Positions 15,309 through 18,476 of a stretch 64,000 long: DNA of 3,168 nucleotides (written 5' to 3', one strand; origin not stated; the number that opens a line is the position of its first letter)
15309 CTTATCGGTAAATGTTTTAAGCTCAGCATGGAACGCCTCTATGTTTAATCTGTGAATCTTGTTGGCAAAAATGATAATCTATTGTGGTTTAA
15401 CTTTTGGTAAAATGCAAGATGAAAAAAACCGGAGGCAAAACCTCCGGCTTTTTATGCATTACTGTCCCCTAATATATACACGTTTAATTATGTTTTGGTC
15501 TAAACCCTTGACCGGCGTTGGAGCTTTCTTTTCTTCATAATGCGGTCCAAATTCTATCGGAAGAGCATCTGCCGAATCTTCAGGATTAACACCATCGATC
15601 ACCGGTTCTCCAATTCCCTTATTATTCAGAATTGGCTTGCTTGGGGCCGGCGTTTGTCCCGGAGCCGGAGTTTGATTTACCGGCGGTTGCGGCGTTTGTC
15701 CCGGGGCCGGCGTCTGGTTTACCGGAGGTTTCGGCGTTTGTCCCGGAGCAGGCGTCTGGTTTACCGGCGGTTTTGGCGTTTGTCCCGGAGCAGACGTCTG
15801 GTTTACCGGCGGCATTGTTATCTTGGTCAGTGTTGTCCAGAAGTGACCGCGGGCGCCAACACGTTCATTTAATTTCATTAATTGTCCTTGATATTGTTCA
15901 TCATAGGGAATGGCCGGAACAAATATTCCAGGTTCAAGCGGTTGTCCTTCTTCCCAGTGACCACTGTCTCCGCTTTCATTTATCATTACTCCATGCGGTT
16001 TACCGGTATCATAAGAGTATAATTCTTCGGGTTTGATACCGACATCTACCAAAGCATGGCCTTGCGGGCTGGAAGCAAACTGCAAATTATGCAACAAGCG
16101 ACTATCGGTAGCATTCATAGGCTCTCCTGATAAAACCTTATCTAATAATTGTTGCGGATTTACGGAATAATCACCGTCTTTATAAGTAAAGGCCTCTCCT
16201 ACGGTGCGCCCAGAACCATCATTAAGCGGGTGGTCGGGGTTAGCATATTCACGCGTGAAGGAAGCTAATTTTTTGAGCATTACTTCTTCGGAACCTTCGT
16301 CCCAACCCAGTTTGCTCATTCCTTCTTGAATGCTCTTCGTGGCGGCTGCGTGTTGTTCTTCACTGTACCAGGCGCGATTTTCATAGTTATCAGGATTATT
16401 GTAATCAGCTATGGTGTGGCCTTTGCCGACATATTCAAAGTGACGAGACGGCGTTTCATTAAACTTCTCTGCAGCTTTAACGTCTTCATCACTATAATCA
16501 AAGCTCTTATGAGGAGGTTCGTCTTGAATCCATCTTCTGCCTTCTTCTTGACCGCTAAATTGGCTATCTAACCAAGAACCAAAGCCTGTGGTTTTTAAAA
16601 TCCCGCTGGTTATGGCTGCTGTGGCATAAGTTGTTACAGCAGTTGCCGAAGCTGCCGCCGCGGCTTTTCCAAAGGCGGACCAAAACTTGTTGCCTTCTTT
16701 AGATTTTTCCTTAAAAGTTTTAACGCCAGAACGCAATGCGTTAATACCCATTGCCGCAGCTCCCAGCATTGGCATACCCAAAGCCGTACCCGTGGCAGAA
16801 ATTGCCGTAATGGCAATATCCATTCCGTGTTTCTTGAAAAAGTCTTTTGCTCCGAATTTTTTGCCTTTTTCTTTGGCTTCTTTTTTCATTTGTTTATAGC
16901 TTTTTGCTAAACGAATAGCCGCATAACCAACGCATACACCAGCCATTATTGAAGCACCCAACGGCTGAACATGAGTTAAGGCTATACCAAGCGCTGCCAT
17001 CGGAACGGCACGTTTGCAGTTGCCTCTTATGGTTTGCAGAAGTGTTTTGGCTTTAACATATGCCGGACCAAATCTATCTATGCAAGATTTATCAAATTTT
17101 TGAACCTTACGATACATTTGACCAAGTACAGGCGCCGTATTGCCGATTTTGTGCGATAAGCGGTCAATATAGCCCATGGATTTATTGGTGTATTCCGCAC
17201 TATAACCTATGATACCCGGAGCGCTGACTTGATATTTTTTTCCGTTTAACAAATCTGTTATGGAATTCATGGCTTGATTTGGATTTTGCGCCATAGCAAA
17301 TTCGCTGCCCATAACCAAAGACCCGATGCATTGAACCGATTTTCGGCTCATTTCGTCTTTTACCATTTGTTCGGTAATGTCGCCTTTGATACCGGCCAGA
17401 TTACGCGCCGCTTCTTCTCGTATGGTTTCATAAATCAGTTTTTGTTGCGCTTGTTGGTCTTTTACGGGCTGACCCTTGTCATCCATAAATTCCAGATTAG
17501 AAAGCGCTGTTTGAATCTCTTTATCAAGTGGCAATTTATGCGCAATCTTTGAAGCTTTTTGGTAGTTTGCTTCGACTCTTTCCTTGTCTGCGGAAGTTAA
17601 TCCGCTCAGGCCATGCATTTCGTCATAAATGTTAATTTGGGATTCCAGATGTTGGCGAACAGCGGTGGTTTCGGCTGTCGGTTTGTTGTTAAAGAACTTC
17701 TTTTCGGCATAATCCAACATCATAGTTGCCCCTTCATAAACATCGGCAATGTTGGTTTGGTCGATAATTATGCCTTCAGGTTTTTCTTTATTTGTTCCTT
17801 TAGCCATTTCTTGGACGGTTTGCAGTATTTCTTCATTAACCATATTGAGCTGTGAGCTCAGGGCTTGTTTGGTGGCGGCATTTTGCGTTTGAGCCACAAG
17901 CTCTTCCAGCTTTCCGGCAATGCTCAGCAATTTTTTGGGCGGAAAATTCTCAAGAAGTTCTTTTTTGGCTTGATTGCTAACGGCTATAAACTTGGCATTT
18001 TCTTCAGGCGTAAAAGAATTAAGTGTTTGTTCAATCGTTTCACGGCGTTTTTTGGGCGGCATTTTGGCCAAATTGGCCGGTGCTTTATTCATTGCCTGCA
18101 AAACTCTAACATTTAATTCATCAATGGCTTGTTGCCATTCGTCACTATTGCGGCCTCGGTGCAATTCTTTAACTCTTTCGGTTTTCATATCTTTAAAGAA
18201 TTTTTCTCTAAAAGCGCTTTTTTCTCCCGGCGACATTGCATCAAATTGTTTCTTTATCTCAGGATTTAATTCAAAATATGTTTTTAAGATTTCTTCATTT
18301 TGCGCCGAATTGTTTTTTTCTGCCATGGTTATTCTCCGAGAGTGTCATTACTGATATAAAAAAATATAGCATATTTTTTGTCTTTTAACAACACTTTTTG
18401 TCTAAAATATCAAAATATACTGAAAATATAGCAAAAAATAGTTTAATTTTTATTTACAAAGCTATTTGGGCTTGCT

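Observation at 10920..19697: dnaK and dnaJ are split and divergently oriented, with a 5.7-kb insert that encodes a 955-aa proline-repeat protein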

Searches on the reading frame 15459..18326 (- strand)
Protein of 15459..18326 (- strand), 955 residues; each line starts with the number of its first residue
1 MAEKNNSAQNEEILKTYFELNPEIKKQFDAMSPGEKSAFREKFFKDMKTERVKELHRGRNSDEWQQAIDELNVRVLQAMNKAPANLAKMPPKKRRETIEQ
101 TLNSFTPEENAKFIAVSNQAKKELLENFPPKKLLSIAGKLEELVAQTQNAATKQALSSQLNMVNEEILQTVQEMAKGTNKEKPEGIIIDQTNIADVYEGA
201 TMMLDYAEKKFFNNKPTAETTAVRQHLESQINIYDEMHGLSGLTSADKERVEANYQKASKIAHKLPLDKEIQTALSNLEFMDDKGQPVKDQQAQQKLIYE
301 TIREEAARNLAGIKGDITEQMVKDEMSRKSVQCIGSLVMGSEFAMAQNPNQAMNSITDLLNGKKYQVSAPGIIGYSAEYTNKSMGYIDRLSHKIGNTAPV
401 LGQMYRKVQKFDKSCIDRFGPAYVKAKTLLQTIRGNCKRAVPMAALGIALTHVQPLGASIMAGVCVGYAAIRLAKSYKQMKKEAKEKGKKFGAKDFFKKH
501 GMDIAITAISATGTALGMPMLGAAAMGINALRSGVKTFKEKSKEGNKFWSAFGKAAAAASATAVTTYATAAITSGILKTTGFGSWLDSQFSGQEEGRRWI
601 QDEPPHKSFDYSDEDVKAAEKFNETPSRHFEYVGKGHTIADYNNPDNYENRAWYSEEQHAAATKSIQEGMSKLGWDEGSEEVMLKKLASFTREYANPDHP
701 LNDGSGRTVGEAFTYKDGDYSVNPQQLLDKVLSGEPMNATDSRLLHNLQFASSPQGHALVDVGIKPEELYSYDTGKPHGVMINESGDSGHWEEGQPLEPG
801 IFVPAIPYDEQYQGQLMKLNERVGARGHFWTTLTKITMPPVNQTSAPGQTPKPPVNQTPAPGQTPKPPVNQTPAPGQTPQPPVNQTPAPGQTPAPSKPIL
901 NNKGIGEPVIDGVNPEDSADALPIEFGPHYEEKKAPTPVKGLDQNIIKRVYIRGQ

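Call 3: search_protein_families(library=pfam, proteins=[window:15459-18326:-], max_evalue=0.01)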
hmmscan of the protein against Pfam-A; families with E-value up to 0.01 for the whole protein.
window:15459-18326:- (955 aa): 1 family
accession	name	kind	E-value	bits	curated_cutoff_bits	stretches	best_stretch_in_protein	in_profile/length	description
PF09084.16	NMT1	-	0.0067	16.8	20.5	0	493-532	12-51/216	NMT1/THI5 like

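Call 4: search_protein_families(library=ncbifam, proteins=[window:15459-18326:-], max_evalue=0.01)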
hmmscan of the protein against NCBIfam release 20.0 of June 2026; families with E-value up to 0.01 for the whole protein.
window:15459-18326:- (955 aa): 0 families

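Call 7: find_homologous_proteins(query=window:15459-18326:-)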
Query window:15459-18326:- (955 aa): 30 proteins with E <= 0.001 among 8000 candidates.
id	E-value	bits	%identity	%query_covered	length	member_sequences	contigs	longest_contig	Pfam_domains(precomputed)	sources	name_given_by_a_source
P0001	0.0e+0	2184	95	100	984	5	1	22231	-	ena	-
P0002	0.0e+0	2169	100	100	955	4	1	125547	-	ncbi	-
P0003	0.0e+0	1590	75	99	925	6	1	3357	-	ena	-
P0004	0.0e+0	1581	75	99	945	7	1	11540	-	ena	-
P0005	0.0e+0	1559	73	99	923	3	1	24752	-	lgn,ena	-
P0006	0.0e+0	1550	73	99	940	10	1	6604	-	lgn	-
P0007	0.0e+0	1362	65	99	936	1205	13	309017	-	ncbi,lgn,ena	-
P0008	0.0e+0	1340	65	96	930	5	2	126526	-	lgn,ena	-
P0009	0.0e+0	1330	65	98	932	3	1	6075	-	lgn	-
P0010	0.0e+0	1155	58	97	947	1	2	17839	-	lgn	-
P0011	0.0e+0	1133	59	95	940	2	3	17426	-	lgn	-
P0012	0.0e+0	1100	67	78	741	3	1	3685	-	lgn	-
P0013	4.5e-298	1009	66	73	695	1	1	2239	-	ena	-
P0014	2.9e-282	957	65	70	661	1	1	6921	-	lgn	-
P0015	2.8e-276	937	65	69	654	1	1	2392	-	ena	-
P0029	2.6e-68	249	27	81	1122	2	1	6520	-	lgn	-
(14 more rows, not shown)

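Call 8: find_encoding_contigs(protein=P0002, flank=10000, max_places=3)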
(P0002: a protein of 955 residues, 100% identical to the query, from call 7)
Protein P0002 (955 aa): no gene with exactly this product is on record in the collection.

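Call 9: find_encoding_contigs(protein=P0007, flank=10000, max_places=4)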
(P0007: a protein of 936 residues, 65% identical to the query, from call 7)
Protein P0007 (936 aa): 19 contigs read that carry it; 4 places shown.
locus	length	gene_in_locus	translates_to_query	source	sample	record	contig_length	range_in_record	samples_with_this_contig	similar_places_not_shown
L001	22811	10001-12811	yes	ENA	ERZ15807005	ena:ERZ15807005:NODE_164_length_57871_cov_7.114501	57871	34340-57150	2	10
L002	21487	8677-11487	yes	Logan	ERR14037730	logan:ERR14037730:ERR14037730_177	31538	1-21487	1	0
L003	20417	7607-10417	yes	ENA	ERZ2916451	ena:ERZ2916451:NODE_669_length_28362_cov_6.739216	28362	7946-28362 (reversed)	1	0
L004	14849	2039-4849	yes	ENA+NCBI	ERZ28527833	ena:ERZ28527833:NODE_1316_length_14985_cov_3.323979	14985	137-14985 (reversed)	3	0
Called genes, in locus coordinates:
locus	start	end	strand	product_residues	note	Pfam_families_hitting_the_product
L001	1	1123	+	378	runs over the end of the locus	-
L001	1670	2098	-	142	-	PF00376:MerR, PF13411:MerR_1, PF09278:MerR-DNA-bind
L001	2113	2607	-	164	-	-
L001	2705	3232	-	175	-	PF13420:Acetyltransf_4 (weak), PF00583:Acetyltransf_1, PF13673:Acetyltransf_10, PF13508:Acetyltransf_7, PF08445:FR47 (weak)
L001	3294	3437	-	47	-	-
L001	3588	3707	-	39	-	-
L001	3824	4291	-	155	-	PF00583:Acetyltransf_1, PF13673:Acetyltransf_10, PF13508:Acetyltransf_7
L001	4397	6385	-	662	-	PF02518:HATPase_c, PF00204:DNA_gyraseB, PF01751:Toprim, PF00986:DNA_gyraseB_C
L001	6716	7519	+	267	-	PF00318:Ribosomal_S2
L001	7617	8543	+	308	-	PF25025:EF-Ts_N (faint), PF00889:EF_TS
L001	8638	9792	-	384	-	PF00226:DnaJ, PF01556:DnaJ_C, PF27659:CHP02642 (faint), PF00684:DnaJ_CXXCXGXG, PF15777:Anti-TRAP (faint), PF17302:DUF5351 (weak), PF27439:DnaJ_C_2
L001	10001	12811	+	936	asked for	-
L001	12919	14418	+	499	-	PF02885:Glycos_trans_3N (faint), PF00591:Glycos_transf_3 (weak), PF07831:PYNP_C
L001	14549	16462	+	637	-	PF00012:HSP70, PF06723:MreB_Mbl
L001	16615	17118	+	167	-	-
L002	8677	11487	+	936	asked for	-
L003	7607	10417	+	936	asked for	-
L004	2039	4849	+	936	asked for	-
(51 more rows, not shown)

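Call 22: search_solved_structures(query=A1, max_evalue=1)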
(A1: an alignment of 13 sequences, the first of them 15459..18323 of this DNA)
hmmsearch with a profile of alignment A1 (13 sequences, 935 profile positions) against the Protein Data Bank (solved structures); distinct sequences matched with E-value up to 1: 0.

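Call 31: search_protein_representatives(alignment_id=A1)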
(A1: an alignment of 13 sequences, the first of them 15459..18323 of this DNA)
Query: 13 sequences, 935 profile positions. Proteins with E-value up to 0.001 (for the whole library): 172; up to 1e-10: 119; up to 1e-30: 47. The best 150 are listed.
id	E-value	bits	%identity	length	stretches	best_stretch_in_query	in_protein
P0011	0.0e+00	1548.5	-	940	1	1-934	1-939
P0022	2.8e-294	995.5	-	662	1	1-557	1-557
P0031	2.7e-260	883.0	-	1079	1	1-928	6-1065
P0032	4.8e-257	872.3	-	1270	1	1-877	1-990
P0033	3.9e-246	836.2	-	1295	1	3-843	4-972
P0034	4.2e-168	577.9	-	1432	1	43-852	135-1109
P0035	1.5e-151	523.2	-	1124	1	9-906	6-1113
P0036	4.4e-111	389.2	-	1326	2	17-615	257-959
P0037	2.3e-109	383.5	-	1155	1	25-919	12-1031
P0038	5.2e-105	369.1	-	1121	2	28-595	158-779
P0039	1.2e-98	348.0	-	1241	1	52-843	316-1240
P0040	2.3e-92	327.2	-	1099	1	101-841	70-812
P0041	4.2e-86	306.5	-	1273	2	50-568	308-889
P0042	7.6e-83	295.8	-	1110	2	7-572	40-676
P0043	1.5e-80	288.2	-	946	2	16-565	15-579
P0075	8.8e-31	123.5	-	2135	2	125-591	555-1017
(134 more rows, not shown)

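Call 36: search_protein_families(library=pfam, alignment_id=A3, max_evalue=0.001)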
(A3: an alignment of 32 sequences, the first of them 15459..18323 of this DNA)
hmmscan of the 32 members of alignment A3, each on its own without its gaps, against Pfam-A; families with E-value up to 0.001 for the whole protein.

A. member 1, window:15459-18323:- (954 aa): 0 families

B. families by the number of members that match (of 32 scanned): 2 families
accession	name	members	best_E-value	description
PF21635.2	Mov-10_helical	1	6.1e-06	Helicase MOV-10, helical domain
PF05887.16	Trypan_PARP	1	0.00013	Procyclic acidic repetitive protein (PARP)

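Call 37: predict_structure(alignment_id=A1)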
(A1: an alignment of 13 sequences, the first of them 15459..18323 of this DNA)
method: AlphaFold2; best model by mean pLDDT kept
length: 954 residues; sequences in the alignment: 13
mean_pLDDT: 51.9   pTM: 0.35
mean pLDDT of the five models: 51.9, 51.8, 49.6, 47.1, 47.0
residues with pLDDT >= 90: 8; 70-90: 252; 50-70: 192; < 50: 502
segments of 3 or more residues with pLDDT < 50: 1-8, 48-67, 105-107, 115-128, 149-151, 180-182, 340-348, 427-477, 487-651, 699-705, 751-954
pLDDT, mean of each block of 10 residues (from residue 1): 42 55 72 73 55 35 46 61 56 62 52 48 40 60 58 53 66 65 52 65 83 83 83 77 85 91 81 82 75 84 87 82 81 64 45 70 72 72 77 78 82 73 52 30 25 31 31 46 52 42 35 31 33 36 38 32 29 28 27 27 31 35 28 31 39 65 78 59 68 55 51 70 81 78 66 42 43 38 35 37 29 30 29 27 26 28 31 30 28 29 35 41 37 30 36 35
secondary structure, 60 per line:
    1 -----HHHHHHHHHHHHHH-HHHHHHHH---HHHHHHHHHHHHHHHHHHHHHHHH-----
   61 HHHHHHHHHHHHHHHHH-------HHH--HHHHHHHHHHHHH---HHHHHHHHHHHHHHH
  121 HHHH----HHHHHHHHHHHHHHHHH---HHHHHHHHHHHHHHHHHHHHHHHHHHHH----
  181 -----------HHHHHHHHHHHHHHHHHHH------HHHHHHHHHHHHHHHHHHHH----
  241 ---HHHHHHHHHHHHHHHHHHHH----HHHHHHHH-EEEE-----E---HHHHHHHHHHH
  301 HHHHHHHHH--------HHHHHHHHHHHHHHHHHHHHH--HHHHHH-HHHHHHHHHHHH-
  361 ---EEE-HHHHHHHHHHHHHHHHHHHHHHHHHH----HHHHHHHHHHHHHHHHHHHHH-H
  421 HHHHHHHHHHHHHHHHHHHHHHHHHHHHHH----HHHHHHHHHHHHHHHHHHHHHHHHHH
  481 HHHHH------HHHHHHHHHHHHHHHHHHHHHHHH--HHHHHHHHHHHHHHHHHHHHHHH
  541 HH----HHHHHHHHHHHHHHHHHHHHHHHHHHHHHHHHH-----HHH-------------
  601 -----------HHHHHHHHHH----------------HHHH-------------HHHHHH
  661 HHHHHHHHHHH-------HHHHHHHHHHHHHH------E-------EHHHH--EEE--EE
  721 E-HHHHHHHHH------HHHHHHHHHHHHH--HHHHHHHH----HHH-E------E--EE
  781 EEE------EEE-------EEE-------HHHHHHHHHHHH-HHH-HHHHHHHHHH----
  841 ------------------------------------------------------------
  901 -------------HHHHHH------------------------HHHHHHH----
elements in order (helices of 4 or more, strands of 3 or more residues): H6-19 H21-28 H32-55 H61-77 H90-102 H106-124 H129-145 H149-176 H192-210 H217-236 H244-263 H268-275 E277-280 H290-309 H318-338 H341-346 H348-359 E364-366 H368-393 H398-418 H420-450 H455-485 H492-515 H518-542 H547-579 H612-621 H638-641 H655-671 H679-692 H708-711 E714-716 E719-721 H723-731 H738-750 H753-760 E779-783 E790-792 E800-802 H810-821 H827-836 H914-919 H944-950

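Call 39: fold_search(model_id=the predicted structure, library=pdb)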
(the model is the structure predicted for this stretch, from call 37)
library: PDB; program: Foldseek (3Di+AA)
matches with E <= 10: 151; with E <= 0.001: 0
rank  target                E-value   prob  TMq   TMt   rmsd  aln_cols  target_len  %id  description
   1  6bfi_A                2.9e-01  0.08  0.08  0.09  30.5       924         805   10  Vinculin homolog in a sponge (phylum Porifera) reveals vertebrate-like cell adhesions involved in early multicellular  (released 2018-06-13)
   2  6bfi_B                4.2e-01  0.08  0.09  0.10  30.7       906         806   11  Vinculin homolog in a sponge (phylum Porifera) reveals vertebrate-like cell adhesions involved in early multicellular  (released 2018-06-13)
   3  9sob_K                6.1e-01  0.05  0.07  0.09  36.1       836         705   10  Structural Model of the Nuclear Pore Complex in Arabidopsis thaliana (released 2025-11-05)
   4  5g04_O                7.2e-01  0.08  0.09  0.12  32.2       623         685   13  Structure of the human APC-Cdc20-Hsl1 complex (released 2016-05-25)
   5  7zr1_D                7.8e-01  0.04  0.05  0.05  76.4       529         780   14  Chaetomium thermophilum Mre11-Rad50-Nbs1 complex bound to ATPyS (composite structure) (released 2023-01-11)
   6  9hdd_A                8.1e-01  0.15  0.10  0.18  18.7       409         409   11  Sla2 C-terminal region (Residues 560-968) (REND and THATCH domains) (released 2025-05-21)
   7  1tr2_B                8.8e-01  0.05  0.09  0.09  32.8       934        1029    9  Crystal structure of human full-length vinculin (residues 1-1066) (released 2005-11-15)
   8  6sga_F3               1.0e+00  0.07  0.08  0.09  28.6       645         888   11  Body domain of the mt-SSU assemblosome from Trypanosoma brucei (released 2019-09-18)
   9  3qqv                  1.1e+00  0.08  0.07  0.14  22.8       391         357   10  Crystal structure of geranylgeranyl pyrophosphate synthase from corynebacterium glutamicum complexed with isoprenyl diph (released 2011-03-02)
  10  3ipi                  1.1e+00  0.14  0.08  0.20  20.7       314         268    9  Crystal Structure of a Geranyltranstransferase from the Methanosarcina mazei (released 2009-09-08)
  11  3lra                  1.2e+00  0.09  0.07  0.16  17.1       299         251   10  Structural Basis for Assembling a Human Tripartite Complex Dlg1-MPP7-Mals3 (released 2010-11-17)
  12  6xns_B                1.2e+00  0.09  0.07  0.15  20.3       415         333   13  C3_crown-05 (released 2020-12-23)
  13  8a70_B                1.3e+00  0.08  0.07  0.15  18.9       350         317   12  PcIDS1 in complex with Mg2+ and GPP (released 2023-05-31)
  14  9gaw_O                1.3e+00  0.08  0.09  0.11  29.8       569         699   13  High-resolution structure of the Anaphase-promoting complex/cyclosome (APC/C) bound to co-activator Cdh1 (released 2024-08-14)
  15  9e5c_5k               1.3e+00  0.02  0.05  0.03  62.8      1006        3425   10  Cryo-EM structure of 96 nm repeat of microtubule doublet from T. brucei flagellum (released 2025-03-12)
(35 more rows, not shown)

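Call 52: search_protein_families(library=phrogs, proteins=[window:15459-18326:-], max_evalue=0.01)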
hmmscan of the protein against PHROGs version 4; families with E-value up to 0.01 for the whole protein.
window:15459-18326:- (955 aa): 0 families

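Call 53: search_protein_families(library=padloc, proteins=[window:15459-18326:-], max_evalue=0.01)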
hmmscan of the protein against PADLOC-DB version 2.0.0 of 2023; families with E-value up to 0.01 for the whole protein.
window:15459-18326:- (955 aa): 0 families

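Call 56: find_homologous_proteins(query=A3, max_evalue=0.00001)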
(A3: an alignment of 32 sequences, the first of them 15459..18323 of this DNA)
Query A3 (32 sequences) (954 aa, profile of the alignment): 30 proteins with E <= 0.00001 among 8000 candidates.
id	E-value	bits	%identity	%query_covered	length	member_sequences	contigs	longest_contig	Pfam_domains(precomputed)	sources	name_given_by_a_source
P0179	1.5e-223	764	29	73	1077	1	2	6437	-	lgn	-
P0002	1.2e-219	751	100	100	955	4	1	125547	-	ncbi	-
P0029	5.7e-212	725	27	81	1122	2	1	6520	-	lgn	-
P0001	2.2e-210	720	95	100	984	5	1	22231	-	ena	-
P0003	6.2e-190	652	75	99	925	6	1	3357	-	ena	-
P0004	1.3e-181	625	75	99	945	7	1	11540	-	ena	-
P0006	8.8e-180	619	73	99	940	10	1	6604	-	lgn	-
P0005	2.5e-179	617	73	99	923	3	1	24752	-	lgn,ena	-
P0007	5.3e-179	616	65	99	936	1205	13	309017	-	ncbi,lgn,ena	-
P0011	6.2e-176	606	59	95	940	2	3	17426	-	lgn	-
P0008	1.3e-175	605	65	96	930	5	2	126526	-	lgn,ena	-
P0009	1.8e-175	605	65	98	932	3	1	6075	-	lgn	-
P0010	2.2e-175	604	58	97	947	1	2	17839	-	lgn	-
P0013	2.3e-145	505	66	73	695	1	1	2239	-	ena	-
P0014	9.5e-144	499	65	70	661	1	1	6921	-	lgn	-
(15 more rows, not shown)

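Call 66: find_encoding_contigs(protein=P0029, flank=6000, max_places=2)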
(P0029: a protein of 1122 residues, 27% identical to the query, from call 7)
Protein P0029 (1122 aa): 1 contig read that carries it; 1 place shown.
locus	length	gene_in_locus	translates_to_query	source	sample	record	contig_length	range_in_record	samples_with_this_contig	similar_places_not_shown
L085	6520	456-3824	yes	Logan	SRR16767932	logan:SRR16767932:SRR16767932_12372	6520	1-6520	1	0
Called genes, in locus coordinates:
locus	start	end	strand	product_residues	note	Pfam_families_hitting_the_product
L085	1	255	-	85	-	?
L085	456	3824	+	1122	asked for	-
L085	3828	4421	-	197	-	PF21176:RecR_HhH (weak), PF02132:RecR_ZnF, PF13662:Toprim_4, PF21175:RecR_C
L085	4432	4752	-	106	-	PF02575:YbaB_DNA_bd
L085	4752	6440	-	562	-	PF05496:RuvB_N (faint), PF13177:DNA_pol3_delta2, PF13245:AAA_19 (faint), PF00004:AAA, PF13401:AAA_22 (weak), PF22608:DNAX_ATPase_lid, PF12169:DNA_pol3_gamma3, PF12362:DUF3646, +3 more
